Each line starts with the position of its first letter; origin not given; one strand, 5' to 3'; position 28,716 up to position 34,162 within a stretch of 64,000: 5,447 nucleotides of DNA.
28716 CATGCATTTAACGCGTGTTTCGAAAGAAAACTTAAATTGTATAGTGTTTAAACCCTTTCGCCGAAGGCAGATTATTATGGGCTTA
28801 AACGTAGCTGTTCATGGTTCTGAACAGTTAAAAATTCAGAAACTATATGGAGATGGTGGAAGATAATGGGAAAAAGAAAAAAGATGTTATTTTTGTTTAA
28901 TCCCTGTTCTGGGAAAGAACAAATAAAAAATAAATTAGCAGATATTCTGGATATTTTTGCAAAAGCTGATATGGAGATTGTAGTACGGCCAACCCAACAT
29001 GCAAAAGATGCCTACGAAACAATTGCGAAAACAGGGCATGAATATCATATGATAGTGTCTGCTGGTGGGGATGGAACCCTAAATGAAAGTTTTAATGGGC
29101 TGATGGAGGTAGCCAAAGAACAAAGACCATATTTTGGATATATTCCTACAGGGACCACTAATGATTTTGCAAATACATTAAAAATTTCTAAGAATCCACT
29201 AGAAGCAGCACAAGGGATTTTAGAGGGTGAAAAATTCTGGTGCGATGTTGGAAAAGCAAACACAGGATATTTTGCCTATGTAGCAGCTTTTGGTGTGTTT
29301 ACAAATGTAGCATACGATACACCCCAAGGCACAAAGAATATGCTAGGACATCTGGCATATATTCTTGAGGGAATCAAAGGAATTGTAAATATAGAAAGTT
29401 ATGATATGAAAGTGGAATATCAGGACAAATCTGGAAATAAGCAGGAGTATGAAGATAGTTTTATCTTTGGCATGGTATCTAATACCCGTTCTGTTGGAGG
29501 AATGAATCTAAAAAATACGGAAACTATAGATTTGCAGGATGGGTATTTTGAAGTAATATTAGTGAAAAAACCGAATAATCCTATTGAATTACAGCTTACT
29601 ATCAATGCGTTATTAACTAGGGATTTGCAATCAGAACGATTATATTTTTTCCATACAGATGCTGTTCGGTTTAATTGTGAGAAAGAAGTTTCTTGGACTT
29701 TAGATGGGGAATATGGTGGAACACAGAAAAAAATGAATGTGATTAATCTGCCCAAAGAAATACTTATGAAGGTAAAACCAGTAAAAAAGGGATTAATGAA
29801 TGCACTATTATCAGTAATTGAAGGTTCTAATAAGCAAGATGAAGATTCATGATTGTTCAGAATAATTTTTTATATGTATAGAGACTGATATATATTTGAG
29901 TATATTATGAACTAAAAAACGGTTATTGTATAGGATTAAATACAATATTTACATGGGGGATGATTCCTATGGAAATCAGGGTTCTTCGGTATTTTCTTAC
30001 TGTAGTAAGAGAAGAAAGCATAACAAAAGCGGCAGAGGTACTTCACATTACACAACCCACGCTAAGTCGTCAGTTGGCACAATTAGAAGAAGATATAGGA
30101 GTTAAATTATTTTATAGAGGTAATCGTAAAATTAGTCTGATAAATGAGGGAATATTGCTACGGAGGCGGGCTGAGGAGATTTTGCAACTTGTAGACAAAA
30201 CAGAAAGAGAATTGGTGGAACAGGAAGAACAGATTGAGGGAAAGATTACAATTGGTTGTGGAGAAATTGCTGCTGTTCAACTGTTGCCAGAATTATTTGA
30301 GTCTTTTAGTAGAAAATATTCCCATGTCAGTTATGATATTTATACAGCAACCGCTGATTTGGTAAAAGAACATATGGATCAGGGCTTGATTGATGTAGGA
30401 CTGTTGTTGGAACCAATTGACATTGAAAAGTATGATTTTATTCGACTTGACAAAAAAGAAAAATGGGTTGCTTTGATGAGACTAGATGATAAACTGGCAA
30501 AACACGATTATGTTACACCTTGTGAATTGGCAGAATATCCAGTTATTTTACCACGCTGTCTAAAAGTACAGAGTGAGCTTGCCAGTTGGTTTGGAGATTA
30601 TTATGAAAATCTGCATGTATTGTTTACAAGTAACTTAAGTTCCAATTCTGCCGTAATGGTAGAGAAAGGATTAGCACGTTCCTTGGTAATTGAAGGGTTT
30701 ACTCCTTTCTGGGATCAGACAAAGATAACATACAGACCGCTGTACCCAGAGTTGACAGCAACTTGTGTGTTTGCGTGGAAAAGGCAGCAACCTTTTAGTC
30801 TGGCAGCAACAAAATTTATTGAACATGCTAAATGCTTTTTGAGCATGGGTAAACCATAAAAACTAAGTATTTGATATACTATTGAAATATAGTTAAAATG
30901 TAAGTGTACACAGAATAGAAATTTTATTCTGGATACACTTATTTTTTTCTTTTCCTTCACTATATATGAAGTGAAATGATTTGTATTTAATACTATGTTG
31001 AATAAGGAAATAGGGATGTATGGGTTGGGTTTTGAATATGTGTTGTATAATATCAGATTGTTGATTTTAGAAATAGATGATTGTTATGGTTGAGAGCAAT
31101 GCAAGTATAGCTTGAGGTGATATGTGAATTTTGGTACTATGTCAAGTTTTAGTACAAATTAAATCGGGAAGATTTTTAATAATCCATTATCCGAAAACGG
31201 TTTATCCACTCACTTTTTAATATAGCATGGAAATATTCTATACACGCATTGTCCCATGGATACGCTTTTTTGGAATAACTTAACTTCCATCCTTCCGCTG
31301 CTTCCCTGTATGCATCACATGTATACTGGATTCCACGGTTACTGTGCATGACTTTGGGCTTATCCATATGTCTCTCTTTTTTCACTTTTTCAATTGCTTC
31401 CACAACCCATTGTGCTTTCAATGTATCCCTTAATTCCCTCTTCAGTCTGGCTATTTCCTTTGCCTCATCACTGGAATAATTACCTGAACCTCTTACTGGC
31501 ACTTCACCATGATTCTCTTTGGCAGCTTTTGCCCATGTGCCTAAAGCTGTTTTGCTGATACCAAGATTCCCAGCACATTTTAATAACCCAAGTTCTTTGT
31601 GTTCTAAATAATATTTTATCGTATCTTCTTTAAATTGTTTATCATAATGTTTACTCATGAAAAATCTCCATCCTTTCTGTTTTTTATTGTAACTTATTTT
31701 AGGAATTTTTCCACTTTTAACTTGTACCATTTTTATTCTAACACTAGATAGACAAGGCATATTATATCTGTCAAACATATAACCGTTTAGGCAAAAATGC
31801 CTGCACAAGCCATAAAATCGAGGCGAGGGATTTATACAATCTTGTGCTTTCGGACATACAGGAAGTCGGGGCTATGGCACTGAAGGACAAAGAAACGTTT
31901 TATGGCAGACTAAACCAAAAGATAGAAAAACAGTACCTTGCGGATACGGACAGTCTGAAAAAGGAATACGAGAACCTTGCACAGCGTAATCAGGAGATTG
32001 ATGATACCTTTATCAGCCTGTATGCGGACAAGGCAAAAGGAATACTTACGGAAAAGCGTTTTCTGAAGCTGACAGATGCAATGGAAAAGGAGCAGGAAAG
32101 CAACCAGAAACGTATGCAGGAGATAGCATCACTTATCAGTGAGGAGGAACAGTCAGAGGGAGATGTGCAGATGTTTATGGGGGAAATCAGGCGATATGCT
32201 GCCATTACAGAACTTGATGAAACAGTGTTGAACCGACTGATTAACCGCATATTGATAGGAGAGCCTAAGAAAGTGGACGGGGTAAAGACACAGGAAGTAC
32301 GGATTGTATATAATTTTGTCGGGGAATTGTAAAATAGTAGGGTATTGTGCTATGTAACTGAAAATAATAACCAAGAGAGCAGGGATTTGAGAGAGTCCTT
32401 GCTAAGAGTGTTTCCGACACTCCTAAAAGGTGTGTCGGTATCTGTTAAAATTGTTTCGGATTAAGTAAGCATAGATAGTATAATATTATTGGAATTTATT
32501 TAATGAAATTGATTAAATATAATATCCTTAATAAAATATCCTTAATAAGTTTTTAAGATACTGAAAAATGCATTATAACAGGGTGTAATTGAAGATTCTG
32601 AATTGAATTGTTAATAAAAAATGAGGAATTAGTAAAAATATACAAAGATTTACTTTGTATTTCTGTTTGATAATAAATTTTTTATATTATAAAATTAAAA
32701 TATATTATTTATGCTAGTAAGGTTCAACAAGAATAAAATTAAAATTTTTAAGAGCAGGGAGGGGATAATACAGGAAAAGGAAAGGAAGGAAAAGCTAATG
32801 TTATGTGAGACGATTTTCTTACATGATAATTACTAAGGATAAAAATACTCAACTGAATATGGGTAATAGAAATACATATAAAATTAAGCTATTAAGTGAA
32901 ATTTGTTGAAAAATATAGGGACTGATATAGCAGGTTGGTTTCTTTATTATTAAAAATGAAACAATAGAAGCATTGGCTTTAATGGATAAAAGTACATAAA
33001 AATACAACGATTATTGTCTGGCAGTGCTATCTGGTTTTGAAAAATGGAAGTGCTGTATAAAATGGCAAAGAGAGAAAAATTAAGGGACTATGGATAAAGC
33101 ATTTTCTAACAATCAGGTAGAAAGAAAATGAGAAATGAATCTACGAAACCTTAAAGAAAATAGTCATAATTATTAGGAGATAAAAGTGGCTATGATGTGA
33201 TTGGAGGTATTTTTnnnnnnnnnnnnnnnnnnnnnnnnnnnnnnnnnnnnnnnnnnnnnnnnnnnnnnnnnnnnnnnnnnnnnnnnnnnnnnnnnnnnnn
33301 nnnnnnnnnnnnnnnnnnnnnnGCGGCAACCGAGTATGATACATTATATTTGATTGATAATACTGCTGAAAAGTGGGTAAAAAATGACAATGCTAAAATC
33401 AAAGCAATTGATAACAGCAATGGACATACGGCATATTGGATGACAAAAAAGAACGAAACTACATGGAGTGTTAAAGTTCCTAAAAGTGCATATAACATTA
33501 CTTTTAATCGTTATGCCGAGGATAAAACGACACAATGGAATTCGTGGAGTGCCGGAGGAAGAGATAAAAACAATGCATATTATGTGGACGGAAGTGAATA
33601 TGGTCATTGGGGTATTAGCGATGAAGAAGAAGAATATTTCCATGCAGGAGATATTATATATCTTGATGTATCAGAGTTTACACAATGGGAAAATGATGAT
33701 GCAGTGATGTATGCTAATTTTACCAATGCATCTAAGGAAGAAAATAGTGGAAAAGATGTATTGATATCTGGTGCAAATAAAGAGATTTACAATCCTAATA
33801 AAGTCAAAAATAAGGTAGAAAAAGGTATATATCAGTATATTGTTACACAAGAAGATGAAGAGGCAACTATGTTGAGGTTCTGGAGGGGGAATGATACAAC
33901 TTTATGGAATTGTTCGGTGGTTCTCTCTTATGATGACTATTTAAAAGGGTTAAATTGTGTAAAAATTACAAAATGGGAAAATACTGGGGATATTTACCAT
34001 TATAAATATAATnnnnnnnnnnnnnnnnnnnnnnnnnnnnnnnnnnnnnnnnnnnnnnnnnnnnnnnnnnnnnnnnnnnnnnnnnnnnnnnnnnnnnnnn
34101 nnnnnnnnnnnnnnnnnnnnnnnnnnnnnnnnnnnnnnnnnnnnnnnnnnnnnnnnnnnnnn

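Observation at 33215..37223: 1231-aa secreted TSP3-repeat / vWA / class-3 lipase fusion protein with a trailing small membrane protein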

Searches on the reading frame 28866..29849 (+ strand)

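Call 41: search_protein_families(library=pfam, proteins=[window:28866-29849:+], max_evalue=0.001)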
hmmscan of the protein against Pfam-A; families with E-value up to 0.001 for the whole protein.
window:28866-29849:+ (328 aa): 1 family
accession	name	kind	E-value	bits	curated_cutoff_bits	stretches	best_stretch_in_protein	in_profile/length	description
PF00781.29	DAGK_cat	-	9.6e-29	100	23.6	1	6-130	1-124/125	Diacylglycerol kinase catalytic domain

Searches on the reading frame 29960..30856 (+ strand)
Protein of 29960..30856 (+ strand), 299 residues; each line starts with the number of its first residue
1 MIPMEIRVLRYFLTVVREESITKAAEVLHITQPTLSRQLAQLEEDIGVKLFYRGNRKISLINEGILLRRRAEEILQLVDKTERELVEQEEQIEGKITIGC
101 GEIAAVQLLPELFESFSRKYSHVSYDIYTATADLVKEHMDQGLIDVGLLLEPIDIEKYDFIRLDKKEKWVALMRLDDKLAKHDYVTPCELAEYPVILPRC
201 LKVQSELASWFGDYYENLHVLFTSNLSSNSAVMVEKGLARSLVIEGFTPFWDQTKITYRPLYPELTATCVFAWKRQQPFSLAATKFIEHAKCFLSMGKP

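Call 41: search_protein_families(library=pfam, proteins=[window:29960-30856:+], max_evalue=0.001)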
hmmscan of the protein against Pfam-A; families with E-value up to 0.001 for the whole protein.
window:29960-30856:+ (299 aa): 2 families
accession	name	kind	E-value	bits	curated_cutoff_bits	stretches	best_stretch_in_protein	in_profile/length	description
PF03466.25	LysR_substrate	-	9.8e-25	87.6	28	1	90-291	2-205/209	LysR substrate binding domain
PF00126.33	HTH_1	-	5.2e-21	74.8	26.6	1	7-60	2-55/60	Bacterial regulatory helix-turn-helix protein, lysR family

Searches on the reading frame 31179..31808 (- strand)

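Call 41: search_protein_families(library=pfam, proteins=[window:31179-31808:-], max_evalue=0.001)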
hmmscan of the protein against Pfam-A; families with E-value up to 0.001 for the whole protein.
window:31179-31808:- (210 aa): 1 family
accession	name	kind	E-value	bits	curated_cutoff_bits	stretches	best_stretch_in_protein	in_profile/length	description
PF01527.26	HTH_Tnp_1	-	1.8e-05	25.3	24.1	1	53-126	5-74/75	Transposase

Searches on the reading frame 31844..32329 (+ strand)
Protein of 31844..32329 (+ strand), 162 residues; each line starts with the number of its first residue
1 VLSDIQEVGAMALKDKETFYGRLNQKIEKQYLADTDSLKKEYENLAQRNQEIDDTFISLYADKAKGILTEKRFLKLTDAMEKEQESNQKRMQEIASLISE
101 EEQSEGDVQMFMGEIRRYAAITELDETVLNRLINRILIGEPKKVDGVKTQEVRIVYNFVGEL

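Call 41: search_protein_families(library=pfam, proteins=[window:31844-32329:+], max_evalue=0.001)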
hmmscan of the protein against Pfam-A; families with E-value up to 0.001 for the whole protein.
window:31844-32329:+ (162 aa): 1 family
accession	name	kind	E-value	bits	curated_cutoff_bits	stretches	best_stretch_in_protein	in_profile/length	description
PF14287.11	DUF4368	-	1e-21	77.4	25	1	98-162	2-66/67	Domain of unknown function (DUF4368)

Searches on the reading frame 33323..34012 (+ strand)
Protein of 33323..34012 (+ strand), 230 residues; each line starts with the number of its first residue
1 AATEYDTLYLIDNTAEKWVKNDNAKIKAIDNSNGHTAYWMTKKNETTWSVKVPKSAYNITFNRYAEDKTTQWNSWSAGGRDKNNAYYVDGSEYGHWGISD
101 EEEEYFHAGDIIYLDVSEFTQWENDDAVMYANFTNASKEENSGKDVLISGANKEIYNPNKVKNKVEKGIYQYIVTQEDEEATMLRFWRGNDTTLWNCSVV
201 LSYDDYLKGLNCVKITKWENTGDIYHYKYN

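Call 77: search_solved_structures(query=window:33323-34012:+, max_evalue=10)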
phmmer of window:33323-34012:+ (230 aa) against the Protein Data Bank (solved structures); distinct sequences matched with E-value up to 10: 4.
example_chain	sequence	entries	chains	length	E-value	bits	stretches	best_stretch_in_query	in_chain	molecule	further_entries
5cxo_A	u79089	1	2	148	0.036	16.7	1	143-200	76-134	Epoxide hydrolase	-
9hmu_A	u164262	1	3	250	0.4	13.3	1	56-101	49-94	DUF4465 domain containing protein D5EK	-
2x6q_A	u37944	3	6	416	0.99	12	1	146-203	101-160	TREHALOSE-SYNTHASE TRET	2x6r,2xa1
2xa2_A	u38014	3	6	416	1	12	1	146-203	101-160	TREHALOSE-SYNTHASE TRET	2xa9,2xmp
